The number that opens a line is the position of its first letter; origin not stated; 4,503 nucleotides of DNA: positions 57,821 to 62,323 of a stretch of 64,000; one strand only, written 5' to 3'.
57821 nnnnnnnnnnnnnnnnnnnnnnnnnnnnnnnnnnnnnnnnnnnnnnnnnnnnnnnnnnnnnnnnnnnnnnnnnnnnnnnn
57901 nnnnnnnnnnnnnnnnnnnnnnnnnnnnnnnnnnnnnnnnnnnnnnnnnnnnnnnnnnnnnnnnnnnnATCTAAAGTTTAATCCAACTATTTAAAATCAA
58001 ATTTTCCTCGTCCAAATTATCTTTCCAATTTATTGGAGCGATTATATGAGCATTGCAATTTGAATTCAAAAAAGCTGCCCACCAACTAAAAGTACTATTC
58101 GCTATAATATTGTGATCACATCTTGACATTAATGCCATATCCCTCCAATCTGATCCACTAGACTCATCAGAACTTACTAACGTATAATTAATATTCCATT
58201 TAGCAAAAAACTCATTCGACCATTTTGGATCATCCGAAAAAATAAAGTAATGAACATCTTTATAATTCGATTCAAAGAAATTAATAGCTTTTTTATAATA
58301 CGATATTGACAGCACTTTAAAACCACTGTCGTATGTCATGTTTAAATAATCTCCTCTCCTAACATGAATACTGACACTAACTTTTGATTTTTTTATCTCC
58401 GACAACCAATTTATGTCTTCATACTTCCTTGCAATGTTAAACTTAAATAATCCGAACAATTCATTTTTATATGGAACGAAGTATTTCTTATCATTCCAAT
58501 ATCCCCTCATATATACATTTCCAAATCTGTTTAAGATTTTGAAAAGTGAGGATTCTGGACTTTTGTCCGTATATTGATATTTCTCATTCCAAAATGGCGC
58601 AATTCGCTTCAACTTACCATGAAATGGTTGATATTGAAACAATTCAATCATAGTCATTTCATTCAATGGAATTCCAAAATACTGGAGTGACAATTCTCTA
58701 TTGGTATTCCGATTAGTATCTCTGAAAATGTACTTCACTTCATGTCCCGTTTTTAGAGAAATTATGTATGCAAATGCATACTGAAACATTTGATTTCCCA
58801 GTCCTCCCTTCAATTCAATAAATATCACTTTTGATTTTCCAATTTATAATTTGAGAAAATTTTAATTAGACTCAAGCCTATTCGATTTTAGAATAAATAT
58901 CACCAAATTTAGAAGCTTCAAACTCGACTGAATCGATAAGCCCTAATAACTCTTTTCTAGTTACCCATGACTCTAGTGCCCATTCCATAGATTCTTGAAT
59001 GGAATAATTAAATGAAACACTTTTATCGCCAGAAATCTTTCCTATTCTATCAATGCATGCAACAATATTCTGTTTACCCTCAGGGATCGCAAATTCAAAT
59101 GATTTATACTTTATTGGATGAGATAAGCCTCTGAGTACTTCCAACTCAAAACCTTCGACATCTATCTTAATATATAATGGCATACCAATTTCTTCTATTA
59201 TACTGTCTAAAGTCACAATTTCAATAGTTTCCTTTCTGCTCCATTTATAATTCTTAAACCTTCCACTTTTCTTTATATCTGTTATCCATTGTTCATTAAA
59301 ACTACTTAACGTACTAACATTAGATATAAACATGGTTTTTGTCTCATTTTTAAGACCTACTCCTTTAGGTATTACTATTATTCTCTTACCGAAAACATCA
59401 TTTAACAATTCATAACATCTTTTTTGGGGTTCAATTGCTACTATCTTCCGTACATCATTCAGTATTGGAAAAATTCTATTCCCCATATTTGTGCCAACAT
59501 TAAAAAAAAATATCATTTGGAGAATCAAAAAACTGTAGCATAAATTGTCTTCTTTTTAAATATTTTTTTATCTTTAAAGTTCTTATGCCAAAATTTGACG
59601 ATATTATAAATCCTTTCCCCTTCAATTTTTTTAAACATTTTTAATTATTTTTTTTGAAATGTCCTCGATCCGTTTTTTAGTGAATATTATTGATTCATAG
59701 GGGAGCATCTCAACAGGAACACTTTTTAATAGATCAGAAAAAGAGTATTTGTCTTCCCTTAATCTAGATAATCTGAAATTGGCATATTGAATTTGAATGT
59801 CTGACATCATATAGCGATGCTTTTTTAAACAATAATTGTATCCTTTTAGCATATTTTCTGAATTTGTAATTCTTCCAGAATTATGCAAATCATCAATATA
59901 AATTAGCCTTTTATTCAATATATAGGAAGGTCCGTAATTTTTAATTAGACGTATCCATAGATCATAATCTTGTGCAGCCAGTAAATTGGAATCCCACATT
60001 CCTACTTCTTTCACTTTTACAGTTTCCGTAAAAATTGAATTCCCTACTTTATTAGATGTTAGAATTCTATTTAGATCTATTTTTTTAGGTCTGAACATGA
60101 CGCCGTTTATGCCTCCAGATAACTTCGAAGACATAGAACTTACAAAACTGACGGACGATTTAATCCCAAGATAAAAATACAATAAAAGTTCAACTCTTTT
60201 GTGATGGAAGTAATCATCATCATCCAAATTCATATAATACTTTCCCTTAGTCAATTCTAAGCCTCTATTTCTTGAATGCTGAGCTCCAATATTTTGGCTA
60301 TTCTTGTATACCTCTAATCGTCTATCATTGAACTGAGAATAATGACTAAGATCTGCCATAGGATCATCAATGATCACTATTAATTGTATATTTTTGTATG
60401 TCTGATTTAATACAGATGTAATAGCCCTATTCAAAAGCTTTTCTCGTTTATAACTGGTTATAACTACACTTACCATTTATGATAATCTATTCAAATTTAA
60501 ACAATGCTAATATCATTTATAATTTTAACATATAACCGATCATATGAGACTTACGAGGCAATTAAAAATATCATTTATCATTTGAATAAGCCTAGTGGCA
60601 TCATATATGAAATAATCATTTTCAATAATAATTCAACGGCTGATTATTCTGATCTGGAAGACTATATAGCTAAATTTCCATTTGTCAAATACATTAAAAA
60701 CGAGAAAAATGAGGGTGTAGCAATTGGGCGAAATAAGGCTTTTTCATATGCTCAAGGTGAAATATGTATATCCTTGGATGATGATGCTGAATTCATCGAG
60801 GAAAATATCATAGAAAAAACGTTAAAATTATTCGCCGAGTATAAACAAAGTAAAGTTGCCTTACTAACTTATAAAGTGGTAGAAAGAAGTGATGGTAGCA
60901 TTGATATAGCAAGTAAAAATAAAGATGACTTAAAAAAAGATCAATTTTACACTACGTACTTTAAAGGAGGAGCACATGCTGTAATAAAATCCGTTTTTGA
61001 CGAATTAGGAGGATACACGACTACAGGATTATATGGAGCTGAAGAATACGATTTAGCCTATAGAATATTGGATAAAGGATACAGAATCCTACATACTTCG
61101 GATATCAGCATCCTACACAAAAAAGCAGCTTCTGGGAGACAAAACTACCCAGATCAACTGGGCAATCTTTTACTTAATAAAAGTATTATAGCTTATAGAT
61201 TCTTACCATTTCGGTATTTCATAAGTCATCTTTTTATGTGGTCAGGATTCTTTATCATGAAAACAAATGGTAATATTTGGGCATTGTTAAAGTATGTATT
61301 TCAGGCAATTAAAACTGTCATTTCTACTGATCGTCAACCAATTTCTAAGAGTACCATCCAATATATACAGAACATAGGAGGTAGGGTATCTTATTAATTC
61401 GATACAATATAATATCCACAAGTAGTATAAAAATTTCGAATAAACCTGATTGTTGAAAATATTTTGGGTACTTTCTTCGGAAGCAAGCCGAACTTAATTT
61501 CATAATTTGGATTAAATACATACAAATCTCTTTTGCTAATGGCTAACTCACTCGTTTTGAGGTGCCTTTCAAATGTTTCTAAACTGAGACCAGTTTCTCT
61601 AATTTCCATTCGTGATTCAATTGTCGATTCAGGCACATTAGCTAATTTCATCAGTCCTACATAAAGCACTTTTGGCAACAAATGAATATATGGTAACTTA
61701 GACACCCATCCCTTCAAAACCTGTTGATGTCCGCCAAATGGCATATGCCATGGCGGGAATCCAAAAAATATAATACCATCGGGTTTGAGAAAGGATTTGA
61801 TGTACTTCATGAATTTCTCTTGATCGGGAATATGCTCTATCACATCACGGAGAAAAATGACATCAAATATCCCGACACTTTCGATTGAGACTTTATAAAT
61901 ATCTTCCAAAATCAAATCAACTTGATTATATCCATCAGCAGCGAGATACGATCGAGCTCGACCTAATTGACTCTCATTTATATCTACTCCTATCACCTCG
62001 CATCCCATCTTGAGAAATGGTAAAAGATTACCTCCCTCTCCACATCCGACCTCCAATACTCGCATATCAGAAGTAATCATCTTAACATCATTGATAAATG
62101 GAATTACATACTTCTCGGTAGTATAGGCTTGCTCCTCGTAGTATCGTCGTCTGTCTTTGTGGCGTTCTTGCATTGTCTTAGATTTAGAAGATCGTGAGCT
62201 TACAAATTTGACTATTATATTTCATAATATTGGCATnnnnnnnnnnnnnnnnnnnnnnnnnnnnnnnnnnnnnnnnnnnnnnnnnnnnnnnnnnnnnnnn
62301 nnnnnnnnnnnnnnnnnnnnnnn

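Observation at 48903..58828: Glycan locus combining a GDP-fucose branch, a UDP-2,3-diacetamido uronic sugar branch, an alpha-1,2-fucosyltransferase and a fused ABC exporter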

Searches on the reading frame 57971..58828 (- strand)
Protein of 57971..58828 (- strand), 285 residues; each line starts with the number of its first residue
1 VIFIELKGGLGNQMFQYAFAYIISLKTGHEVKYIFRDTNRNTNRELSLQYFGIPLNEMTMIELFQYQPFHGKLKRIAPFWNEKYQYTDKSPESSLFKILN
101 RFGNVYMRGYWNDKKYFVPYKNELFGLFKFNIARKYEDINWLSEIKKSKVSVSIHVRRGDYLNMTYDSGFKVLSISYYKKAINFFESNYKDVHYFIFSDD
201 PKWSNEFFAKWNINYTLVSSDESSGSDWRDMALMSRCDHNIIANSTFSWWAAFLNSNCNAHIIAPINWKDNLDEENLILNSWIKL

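Call 4: search_protein_families(library=pfam, proteins=[window:57971-58828:-])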
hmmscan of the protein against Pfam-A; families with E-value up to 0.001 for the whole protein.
window:57971-58828:- (285 aa): 1 family
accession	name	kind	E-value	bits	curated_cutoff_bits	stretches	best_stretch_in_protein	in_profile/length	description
PF01531.22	Glyco_transf_11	-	6e-29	101.6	23.9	1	4-283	35-295/298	Glycosyl transferase family 11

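Call 5: search_protein_families(library=ncbifam, proteins=[window:57971-58828:-])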
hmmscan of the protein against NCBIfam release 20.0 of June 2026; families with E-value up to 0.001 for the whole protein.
window:57971-58828:- (285 aa): 0 families

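Call 81: search_protein_families(library=pfam, proteins=[L040:6-2198:+, L040:2198-3505:+, L040:3496-4503:+, L040:5122-6084:+, L040:6162-8099:+, L040:8136-10001:+, L040:11821-13071:-, L040:13154-14647:+, L040:14664-15596:+, L040:15589-16707:+], max_evalue=0.001)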
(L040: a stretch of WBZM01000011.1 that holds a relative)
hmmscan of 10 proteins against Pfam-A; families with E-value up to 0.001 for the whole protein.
L040:6-2198:+ (730 aa): 1 family
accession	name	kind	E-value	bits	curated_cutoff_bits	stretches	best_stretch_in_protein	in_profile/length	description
PF09586.16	YfhO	-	1e-11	44.4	28.5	1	585-666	756-835/835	Bacterial membrane protein YfhO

L040:2198-3505:+ (435 aa): 2 families
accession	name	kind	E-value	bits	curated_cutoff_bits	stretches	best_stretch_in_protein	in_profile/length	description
PF13439.12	Glyco_transf_4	-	4.4e-13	50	28.5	1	117-243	43-168/170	Glycosyltransferase Family 4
PF13579.12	Glyco_trans_4_4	-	1.6e-11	45.2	29.7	1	131-240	55-158/158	Glycosyl transferase 4-like domain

L040:3496-4503:+ (335 aa): 1 family
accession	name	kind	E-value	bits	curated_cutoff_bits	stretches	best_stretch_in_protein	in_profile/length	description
PF06662.19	C5-epim_C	-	2.8e-34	118.7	23.3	1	136-305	20-182/188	D-glucuronyl C5-epimerase C-terminus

L040:5122-6084:+ (320 aa): 3 families
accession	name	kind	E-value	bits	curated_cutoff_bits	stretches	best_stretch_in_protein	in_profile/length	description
PF01408.29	GFO_IDH_MocA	-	4.3e-18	66.6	24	1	4-124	3-116/120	Oxidoreductase family, NAD-binding Rossmann fold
PF02894.22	GFO_IDH_MocA_C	-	1.1e-14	55.2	22.9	1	141-226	2-99/218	Oxidoreductase family, C-terminal alpha/beta domain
PF22725.1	GFO_IDH_MocA_C3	-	1.6e-08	35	27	1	138-212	3-78/124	GFO/IDH/MocA C-terminal domain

L040:6162-8099:+ (645 aa): 3 families
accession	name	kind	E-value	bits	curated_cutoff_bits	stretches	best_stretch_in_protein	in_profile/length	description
PF00733.27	Asn_synthase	-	1.2e-73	249.3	21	1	242-625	6-352/354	Asparagine synthase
PF13537.11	GATase_7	-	4.9e-43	146.5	25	1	45-163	1-122/123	Glutamine amidotransferase domain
PF13522.11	GATase_6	-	9.2e-41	139.4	27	1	30-158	1-130/130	Glutamine amidotransferase domain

L040:8136-10001:+ (621 aa): 3 families
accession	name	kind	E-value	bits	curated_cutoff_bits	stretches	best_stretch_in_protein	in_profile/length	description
PF00733.27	Asn_synthase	-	4.4e-69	234.3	21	1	254-615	2-352/354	Asparagine synthase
PF13537.11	GATase_7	-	2.6e-44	150.6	25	1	62-179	1-122/123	Glutamine amidotransferase domain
PF13522.11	GATase_6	-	3e-42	144.1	27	1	49-174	3-130/130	Glutamine amidotransferase domain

L040:11821-13071:- (416 aa): 5 families
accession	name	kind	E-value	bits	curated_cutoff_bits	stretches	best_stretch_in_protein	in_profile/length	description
PF13439.12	Glyco_transf_4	-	5.6e-18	66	28.5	1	41-217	12-169/170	Glycosyltransferase Family 4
PF13579.12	Glyco_trans_4_4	-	2.8e-14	54.2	29.7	1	36-212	6-157/158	Glycosyl transferase 4-like domain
PF00534.26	Glycos_transf_1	-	8.6e-12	45.4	26.4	1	234-396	13-171/172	Glycosyl transferases group 1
PF13692.12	Glyco_trans_1_4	-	2.8e-08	34.6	27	1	237-379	2-138/142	Glycosyl transferases group 1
PF13524.12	Glyco_trans_1_2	-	0.00013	22.4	25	1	287-406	27-137/144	Glycosyl transferase-like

L040:13154-14647:+ (497 aa): 1 family
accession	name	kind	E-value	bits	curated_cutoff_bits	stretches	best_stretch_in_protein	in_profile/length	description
PF01943.22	Polysacc_synt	-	2.7e-07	30.7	28.2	1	32-285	30-270/274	Polysaccharide biosynthesis protein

L040:14664-15596:+ (310 aa): 8 families
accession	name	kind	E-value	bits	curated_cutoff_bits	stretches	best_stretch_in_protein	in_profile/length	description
PF01370.27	Epimerase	-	1.7e-52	178.6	20.9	1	3-238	1-240/240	NAD dependent epimerase/dehydratase family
PF16363.11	GDP_Man_Dehyd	-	7.9e-38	131.2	27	1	4-298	1-329/332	GDP-mannose 4,6 dehydratase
PF01073.25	3Beta_HSD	-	8.1e-14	51.7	22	1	4-225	1-228/280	3-beta hydroxysteroid dehydrogenase/isomerase family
PF13460.12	NAD_binding_10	-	1.3e-11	45.1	27.2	1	7-170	1-143/184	NAD(P)H-binding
PF02719.21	Polysacc_synt_2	-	2.7e-10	40.3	20.2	1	3-260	1-251/293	Polysaccharide biosynthesis protein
PF05368.20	NmrA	-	1e-08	35.6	27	1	2-120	4-109/298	NmrA-like family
PF07993.18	NAD_binding_4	-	1.7e-07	31.1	20.1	0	5-33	1-32/258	Male sterility protein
PF04321.23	RmlD_sub_bind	-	1.8e-07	31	27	0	119-178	101-156/287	RmlD substrate binding domain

L040:15589-16707:+ (372 aa): 4 families
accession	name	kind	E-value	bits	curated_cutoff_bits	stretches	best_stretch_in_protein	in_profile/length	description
PF00534.26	Glycos_transf_1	-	4.1e-33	114.8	26.4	1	182-345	13-170/172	Glycosyl transferases group 1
PF13692.12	Glyco_trans_1_4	-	2.1e-28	99.8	27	1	185-331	2-140/142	Glycosyl transferases group 1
PF13439.12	Glyco_transf_4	-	4.5e-07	30.5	28.5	1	68-169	56-165/170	Glycosyltransferase Family 4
PF13579.12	Glyco_trans_4_4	-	0.0003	21.6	29.7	0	51-169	44-158/158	Glycosyl transferase 4-like domain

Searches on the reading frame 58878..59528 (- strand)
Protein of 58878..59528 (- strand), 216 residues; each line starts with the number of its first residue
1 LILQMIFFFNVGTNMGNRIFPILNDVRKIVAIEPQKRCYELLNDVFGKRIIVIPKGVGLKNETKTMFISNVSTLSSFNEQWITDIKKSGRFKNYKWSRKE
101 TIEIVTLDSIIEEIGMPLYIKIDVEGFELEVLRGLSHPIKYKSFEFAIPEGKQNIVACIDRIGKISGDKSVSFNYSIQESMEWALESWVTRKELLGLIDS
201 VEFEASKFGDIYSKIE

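Call 7: search_protein_families(library=pfam, proteins=[window:58878-59528:-])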
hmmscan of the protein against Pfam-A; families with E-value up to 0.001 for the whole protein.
window:58878-59528:- (216 aa): 1 family
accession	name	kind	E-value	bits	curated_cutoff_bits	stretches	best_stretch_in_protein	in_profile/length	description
PF05050.19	Methyltransf_21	-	1.2e-10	42.2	22.7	1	24-139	20-136/173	Methyltransferase FkbM domain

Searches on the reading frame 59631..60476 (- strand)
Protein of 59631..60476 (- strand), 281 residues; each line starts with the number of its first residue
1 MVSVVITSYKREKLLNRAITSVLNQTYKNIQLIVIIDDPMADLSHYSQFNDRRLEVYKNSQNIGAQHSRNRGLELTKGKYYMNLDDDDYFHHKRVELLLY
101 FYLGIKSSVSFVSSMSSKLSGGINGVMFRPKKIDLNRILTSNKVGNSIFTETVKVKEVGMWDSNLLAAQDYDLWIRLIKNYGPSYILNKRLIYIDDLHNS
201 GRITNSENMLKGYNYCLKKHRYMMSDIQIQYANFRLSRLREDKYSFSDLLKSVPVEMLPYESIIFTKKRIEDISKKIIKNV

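Call 7: search_protein_families(library=pfam, proteins=[window:59631-60476:-])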
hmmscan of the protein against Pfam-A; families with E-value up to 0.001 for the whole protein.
window:59631-60476:- (281 aa): 3 families
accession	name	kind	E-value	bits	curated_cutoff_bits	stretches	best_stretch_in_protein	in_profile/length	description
PF00535.33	Glycos_transf_2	-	9.5e-20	71.6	23.3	1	3-118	1-119/168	Glycosyl transferase family 2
PF10111.15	Glyco_tranf_2_2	-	3e-08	33.9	27.3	1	3-97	1-101/276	Glycosyltransferase like family 2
PF13641.12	Glyco_tranf_2_3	-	1.3e-06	29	27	1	2-94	3-103/230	Glycosyltransferase like family 2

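Call 55: search_protein_families(library=ncbifam, proteins=[window:59631-60476:-], max_evalue=0.001)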
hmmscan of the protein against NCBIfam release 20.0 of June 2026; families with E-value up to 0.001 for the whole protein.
window:59631-60476:- (281 aa): 12 families
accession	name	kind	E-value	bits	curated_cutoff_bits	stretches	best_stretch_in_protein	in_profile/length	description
NF007453.0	PRK10018.1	equivalog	5.9e-28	98.3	382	1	1-253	7-265/280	colanic acid biosynthesis glycosyltransferase WcaA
TIGR04017.1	WcaA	equivalog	3.9e-27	95.6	495.75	1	1-253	6-264/279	colanic acid biosynthesis glycosyltransferase WcaA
NF047683.1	TeichurnBiosyTuaG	equivalog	2.7e-21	76.4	400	1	2-191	8-200/252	teichuronic acid biosynthesis protein TuaG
NF050050.1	ProtGlycPglI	equivalog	1.9e-13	50.5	500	1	2-99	4-105/306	GalNAc(5)-diNAcBac-PP-undecaprenol beta-1,3-glucosyltransferase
NF053739.1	GlytfEpsEBac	equivalog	5e-13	48.6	450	1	2-191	3-199/265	glycosyltransferase EpsE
NF041394.1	GtaseAglG_Halo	equivalog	8.3e-13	48.3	440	1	2-102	3-107/304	glucosyl-dolichyl phosphate glucuronosyltransferase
NF041875.1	EPS_EpsD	equivalog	5.9e-11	42.3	370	1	2-91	1-93/325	exopolysaccharide biosynthesis glycosyltransferase EpsD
NF007482.0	PRK10073.1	equivalog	1.2e-10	41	423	1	2-99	8-107/334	glycosyltransferase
TIGR03937.1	PgaC_IcaA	equivalog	2.5e-08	33.3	422.3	1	1-98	46-146/407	poly-beta-1,6-N-acetyl-D-glucosamine synthase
NF038299.1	EPS_HpsN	equivalog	1.5e-06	27.4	425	1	1-88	2-92/317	hormogonium polysaccharide biosynthesis glycosyltransferase HpsN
TIGR03965.1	mycofact_glyco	equivalog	2.5e-05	23.3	280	1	2-92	76-169/467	mycofactocin biosynthesis glycosyltransferase MftF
TIGR03111.1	glyc2_xrt_Gpos1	hypoth_equivalog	0.00012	21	363.95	1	2-95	51-149/439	TIGR03111 family XrtG-associated glycosyltransferase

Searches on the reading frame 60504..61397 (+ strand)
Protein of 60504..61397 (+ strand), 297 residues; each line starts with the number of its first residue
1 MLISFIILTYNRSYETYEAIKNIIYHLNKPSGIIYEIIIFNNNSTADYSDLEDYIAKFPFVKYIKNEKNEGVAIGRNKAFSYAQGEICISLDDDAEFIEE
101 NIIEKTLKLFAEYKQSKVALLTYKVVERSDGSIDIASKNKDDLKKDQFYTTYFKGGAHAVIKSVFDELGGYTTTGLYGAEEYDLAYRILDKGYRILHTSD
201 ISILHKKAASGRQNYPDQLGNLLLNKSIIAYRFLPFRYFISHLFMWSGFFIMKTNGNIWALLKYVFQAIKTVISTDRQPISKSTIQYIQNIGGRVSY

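Call 7: search_protein_families(library=pfam, proteins=[window:60504-61397:+])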
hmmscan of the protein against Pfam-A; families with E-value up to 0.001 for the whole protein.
window:60504-61397:+ (297 aa): 2 families
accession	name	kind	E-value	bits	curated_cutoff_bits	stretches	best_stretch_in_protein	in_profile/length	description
PF00535.33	Glycos_transf_2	-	1e-18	68.3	23.3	1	4-152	1-150/168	Glycosyl transferase family 2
PF10111.15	Glyco_tranf_2_2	-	1.8e-06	28.1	27.3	1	34-208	29-218/276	Glycosyltransferase like family 2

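Call 55: search_protein_families(library=ncbifam, proteins=[window:60504-61397:+], max_evalue=0.001)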
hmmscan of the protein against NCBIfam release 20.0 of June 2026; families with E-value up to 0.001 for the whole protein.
window:60504-61397:+ (297 aa): 14 families
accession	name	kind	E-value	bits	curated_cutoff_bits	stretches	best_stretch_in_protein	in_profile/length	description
NF041875.1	EPS_EpsD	equivalog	8.9e-11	41.8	370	1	3-208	1-209/325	exopolysaccharide biosynthesis glycosyltransferase EpsD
NF007453.0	PRK10018.1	equivalog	6.2e-10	39.2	382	1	2-115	7-112/280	colanic acid biosynthesis glycosyltransferase WcaA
NF038302.1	EPS_HpsE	equivalog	1.6e-09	37.2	300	1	4-114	4-115/307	hormogonium polysaccharide biosynthesis glycosyltransferase HpsE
TIGR04017.1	WcaA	equivalog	5e-09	36.2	495.75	1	2-115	6-111/279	colanic acid biosynthesis glycosyltransferase WcaA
NF053739.1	GlytfEpsEBac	equivalog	5.8e-08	32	450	1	3-195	3-192/265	glycosyltransferase EpsE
NF047683.1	TeichurnBiosyTuaG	equivalog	5.9e-08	32.7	400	1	11-132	12-132/252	teichuronic acid biosynthesis protein TuaG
NF041394.1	GtaseAglG_Halo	equivalog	1.1e-07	31.4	440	1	1-111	1-108/304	glucosyl-dolichyl phosphate glucuronosyltransferase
NF050050.1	ProtGlycPglI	equivalog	1.5e-07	31.1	500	1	3-162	4-161/306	GalNAc(5)-diNAcBac-PP-undecaprenol beta-1,3-glucosyltransferase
TIGR03937.1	PgaC_IcaA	equivalog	3e-07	29.7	422.3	1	2-110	46-150/407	poly-beta-1,6-N-acetyl-D-glucosamine synthase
NF007482.0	PRK10073.1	equivalog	4.9e-07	29.1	423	1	3-109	8-109/334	glycosyltransferase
TIGR03965.1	mycofact_glyco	equivalog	4.2e-06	25.9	280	1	27-206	99-281/467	mycofactocin biosynthesis glycosyltransferase MftF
NF038299.1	EPS_HpsN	equivalog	1.1e-05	24.6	425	1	2-129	2-123/317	hormogonium polysaccharide biosynthesis glycosyltransferase HpsN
NF047588.1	GlcsyltransPgfSStrep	equivalog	0.00028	20.2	500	1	1-110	1-110/308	glycosyltransferase PgfS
TIGR01556.1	rhamnosyltran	subfamily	0.00046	19.5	200.55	1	35-137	22-124/281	rhamnosyltransferase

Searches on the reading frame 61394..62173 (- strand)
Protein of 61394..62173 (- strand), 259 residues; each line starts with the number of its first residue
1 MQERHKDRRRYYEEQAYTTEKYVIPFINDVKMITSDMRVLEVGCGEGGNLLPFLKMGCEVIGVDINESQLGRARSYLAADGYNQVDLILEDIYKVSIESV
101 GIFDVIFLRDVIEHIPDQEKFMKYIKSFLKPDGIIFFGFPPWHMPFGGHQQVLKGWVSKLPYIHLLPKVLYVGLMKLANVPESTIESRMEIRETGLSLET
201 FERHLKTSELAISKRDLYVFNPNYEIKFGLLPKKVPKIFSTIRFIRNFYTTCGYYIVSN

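Call 7: search_protein_families(library=pfam, proteins=[window:61394-62173:-])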
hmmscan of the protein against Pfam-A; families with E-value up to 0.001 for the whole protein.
window:61394-62173:- (259 aa): 13 families
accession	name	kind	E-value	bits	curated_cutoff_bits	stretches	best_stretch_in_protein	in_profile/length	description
PF13847.12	Methyltransf_31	-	1.4e-19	70.6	27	1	33-136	1-108/145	Methyltransferase domain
PF08241.18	Methyltransf_11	-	1e-18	68.2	21.2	1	40-137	1-95/95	Methyltransferase domain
PF13489.12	Methyltransf_23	-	4.3e-18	66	27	1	34-137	21-116/164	Methyltransferase domain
PF13649.12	Methyltransf_25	-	9.5e-17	61.9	27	1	39-133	1-97/97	Methyltransferase domain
PF08242.18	Methyltransf_12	-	2.5e-16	60.6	30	1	40-135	1-98/98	Methyltransferase domain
PF01209.24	Ubie_methyltran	-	2.3e-06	27.6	20.1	1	26-135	38-149/233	ubiE/COQ5 methyltransferase family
PF02353.26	CMAS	-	6e-06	26.2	27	1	33-135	60-162/273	Mycolic acid cyclopropane synthetase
PF01739.24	CheR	-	8.4e-06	25.8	27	0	98-138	132-174/195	CheR methyltransferase, SAM binding domain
PF03848.20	TehB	-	0.00013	21.9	20.4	1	11-100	8-95/193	Tellurite resistance protein TehB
PF05724.17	TPMT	-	0.00015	22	26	1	21-136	24-152/218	Thiopurine S-methyltransferase (TPMT)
PF03291.22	mRNA_G-N7_MeTrfase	-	0.00023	20.8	26.6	1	26-74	52-101/315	mRNA (guanine-N(7))-methyltransferase domain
PF09445.16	Methyltransf_15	-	0.0006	19.9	22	1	38-92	3-58/165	RNA cap guanine-N2 methyltransferase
PF01135.25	PCMT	-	0.00067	19.9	20.3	1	24-117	62-157/210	Protein-L-isoaspartate(D-aspartate) O-methyltransferase (PCMT)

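Call 23: find_encoding_contigs(protein=window:61394-62173:-, flank=10000, max_places=3)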
Protein window:61394-62173:- (259 aa): no gene with exactly this product is on record in the collection.

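Call 55: search_protein_families(library=ncbifam, proteins=[window:61394-62173:-], max_evalue=0.001)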
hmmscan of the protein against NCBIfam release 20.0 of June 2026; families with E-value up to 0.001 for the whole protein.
window:61394-62173:- (259 aa): 27 families (the best 25 are shown)
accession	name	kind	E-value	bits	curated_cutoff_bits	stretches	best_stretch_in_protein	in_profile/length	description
TIGR01983.1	UbiG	equivalog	2.1e-17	63.2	102.95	1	34-137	48-151/228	bifunctional 2-polyprenyl-6-hydroxyphenol methylase/3-demethylubiquinol 3-O-methyltransferase UbiG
NF043040.1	corrin_prot_MT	hypoth_equivalog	4.8e-11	42.5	180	1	33-135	39-145/216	corrinoid protein-associated methyltransferase CpaM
NF041536.1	ArsM_DUF2284_UU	exception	2e-09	36.3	575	1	32-136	73-179/459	arsenite methyltransferase/DUF2284 domain selenoprotein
NF041675.1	sarc_dimgly_tmase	equivalog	6.9e-08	32.8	550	1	29-139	60-171/278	sarcosine/dimethylglycine N-methyltransferase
NF045882.1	PLipidMtase_Leg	equivalog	1.3e-07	31.7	390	1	31-137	38-143/207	phospholipid N-methyltransferase PmtA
NF011529.0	PRK14968.1-3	equivalog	2.1e-07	30.6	162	1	32-107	31-103/198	putative methyltransferase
NF008686.0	PRK11705.1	equivalog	2.5e-07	30.1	400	1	33-136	165-264/383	cyclopropane fatty acyl phospholipid synthase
NF045667.1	MTase_DVU1556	equivalog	5.6e-07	29.2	155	1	33-135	20-117/213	DVU_1556 family methyltransferase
NF053839.1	CPFASynBruc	equivalog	5.9e-07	28.8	600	1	32-136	171-275/410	cyclopropane fatty acid synthase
NF040539.1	AST_met_ArsM_2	exception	6.7e-07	29.4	240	1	29-136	50-162/262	putative arsinothricin biosynthesis methyltransferase ArsM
NF008992.0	PRK12335.1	equivalog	9.9e-07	28.2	303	1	17-107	105-191/289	SAM-dependent methyltransferase TehB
TIGR02021.1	BchM-ChlM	equivalog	1e-06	28.3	158.9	1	34-128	49-146/218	magnesium protoporphyrin IX methyltransferase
NF008264.0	PRK11036.1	equivalog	1.2e-06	28.2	366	1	33-137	42-147/261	tRNA uridine 5-oxyacetic acid(34) methyltransferase CmoM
TIGR02072.1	BioC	equivalog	1.3e-06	28.4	184.95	1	34-137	33-132/244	malonyl-ACP O-methyltransferase BioC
NF008823.0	PRK11873.1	subfamily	1.3e-06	28.1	263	1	38-135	80-179/272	arsenite methyltransferase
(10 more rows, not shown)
